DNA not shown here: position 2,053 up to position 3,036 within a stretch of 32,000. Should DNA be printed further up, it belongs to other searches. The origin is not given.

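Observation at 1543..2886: Translationally coupled HNH nuclease + full-length RNase III with a 400-nt non-coding leader, inside a cassette-like unit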

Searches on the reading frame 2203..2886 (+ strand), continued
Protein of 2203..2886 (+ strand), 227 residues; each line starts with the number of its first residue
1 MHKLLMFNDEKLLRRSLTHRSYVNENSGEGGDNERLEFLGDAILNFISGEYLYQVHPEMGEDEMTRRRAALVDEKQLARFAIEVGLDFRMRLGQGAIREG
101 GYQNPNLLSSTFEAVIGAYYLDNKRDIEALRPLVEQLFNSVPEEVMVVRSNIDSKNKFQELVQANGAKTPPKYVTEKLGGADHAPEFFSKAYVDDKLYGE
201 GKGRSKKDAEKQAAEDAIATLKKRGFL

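Call 95: search_protein_families(library=pfam, proteins=[L046:1549-2367:+, L059:1519-2319:+], max_evalue=0.01)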
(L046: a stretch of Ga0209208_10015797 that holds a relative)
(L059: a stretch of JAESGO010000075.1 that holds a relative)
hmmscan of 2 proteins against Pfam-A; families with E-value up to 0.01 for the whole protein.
L046:1549-2367:+ (272 aa): 1 family
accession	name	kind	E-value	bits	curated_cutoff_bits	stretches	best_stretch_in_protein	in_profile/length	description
PF01936.24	NYN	-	1.8e-18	67.9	24.2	2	6-87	2-90/145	NYN domain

L059:1519-2319:+ (266 aa): 2 families
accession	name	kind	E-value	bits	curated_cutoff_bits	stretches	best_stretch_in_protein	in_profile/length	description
PF01936.24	NYN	-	2.5e-18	67.4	24.2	1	21-157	2-145/145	NYN domain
PF20469.4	OLD-like_TOPRIM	-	0.0043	18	23.2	0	97-136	21-63/67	Overcoming lysogenization defect protein-like, TOPRIM domain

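Call 97: search_protein_families(library=pfam, proteins=[L080:1716-2447:+, L051:1312-2148:+, L052:650-1249:+, L073:1182-1898:+, L068:2170-2505:+], max_evalue=0.01)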
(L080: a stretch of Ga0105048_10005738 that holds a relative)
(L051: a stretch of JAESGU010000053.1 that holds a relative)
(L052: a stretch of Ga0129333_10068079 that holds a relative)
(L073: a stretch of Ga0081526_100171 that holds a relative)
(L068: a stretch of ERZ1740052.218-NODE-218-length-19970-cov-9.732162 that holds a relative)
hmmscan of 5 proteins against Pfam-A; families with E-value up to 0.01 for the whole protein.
L080:1716-2447:+ (243 aa): 1 family
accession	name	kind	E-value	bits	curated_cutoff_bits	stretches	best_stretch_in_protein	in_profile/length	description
PF01936.24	NYN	-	4e-22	79.7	24.2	1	5-141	2-145/145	NYN domain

L051:1312-2148:+ (278 aa): 1 family
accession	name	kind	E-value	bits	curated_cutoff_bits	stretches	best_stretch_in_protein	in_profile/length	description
PF14067.11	LssY_C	-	2.6e-66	223.3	25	1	56-238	3-188/188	LssY C-terminus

L052:650-1249:+ (199 aa): 2 families
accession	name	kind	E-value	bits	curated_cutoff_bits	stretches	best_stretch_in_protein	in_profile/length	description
PF00574.28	CLP_protease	-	4.5e-85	284.5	20.2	1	18-196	4-181/182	Clp protease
PF25145.1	NfeD1b_N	-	0.00018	21.6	40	1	36-106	8-77/189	NfeD1b, N-terminal domain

L073:1182-1898:+ (238 aa): 4 families
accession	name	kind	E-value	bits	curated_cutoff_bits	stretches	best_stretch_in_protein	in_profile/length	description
PF00005.33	ABC_tran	-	1.1e-35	123.7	25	1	24-172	1-136/137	ABC transporter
PF13304.12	AAA_21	-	3.6e-06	27.7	27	1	141-206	234-302/304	AAA domain, putative AbiEii toxin, Type IV TA system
PF02463.25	SMC_N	-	0.00042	20.3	40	0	137-212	135-207/220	RecF/RecN/SMC N terminal domain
PF13555.12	AAA_29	-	0.0047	17.1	27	1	29-51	17-39/61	P-loop containing region of AAA domain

L068:2170-2505:+ (111 aa): 0 families

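Call 111: search_protein_families(library=ncbifam, proteins=[P0143, P0151, L046:1549-2367:+, L080:1716-2447:+], max_evalue=1)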
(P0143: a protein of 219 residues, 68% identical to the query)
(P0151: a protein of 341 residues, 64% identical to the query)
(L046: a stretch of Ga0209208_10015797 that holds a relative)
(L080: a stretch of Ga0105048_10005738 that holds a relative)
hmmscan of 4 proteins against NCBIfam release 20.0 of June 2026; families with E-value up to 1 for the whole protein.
P0143 (219 aa): 1 family
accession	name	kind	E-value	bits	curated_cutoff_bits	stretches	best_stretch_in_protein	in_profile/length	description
NF008993.0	PRK12336.1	equivalog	0.088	12.2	243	1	81-133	18-69/203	translation initiation factor IF-2 subunit beta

P0151 (341 aa): 2 families
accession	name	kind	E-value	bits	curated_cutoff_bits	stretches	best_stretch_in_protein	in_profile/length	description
NF046055.1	restr_BPTD_3080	equivalog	1.6e-05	23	800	1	1-56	887-943/970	BPTD_3080 family restriction endonuclease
NF033179.1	TnsA_like_Actin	subfamily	0.04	13.4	110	1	9-55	75-119/212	TnsA-like heteromeric transposase endonuclease subunit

L046:1549-2367:+ (272 aa): 2 families
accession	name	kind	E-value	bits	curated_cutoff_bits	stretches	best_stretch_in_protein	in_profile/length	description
NF002893.0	PRK03378.1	equivalog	0.053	12.9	386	1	107-182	57-129/292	NAD(+) kinase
NF002579.0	PRK02231.1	equivalog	0.086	12.2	459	1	104-148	61-104/301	NAD(+) kinase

L080:1716-2447:+ (243 aa): 1 family
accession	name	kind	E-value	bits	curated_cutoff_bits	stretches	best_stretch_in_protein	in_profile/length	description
NF006252.0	PRK08393.1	equivalog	0.051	12.6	617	1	122-181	148-206/424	N-ethylammeline chlorohydrolase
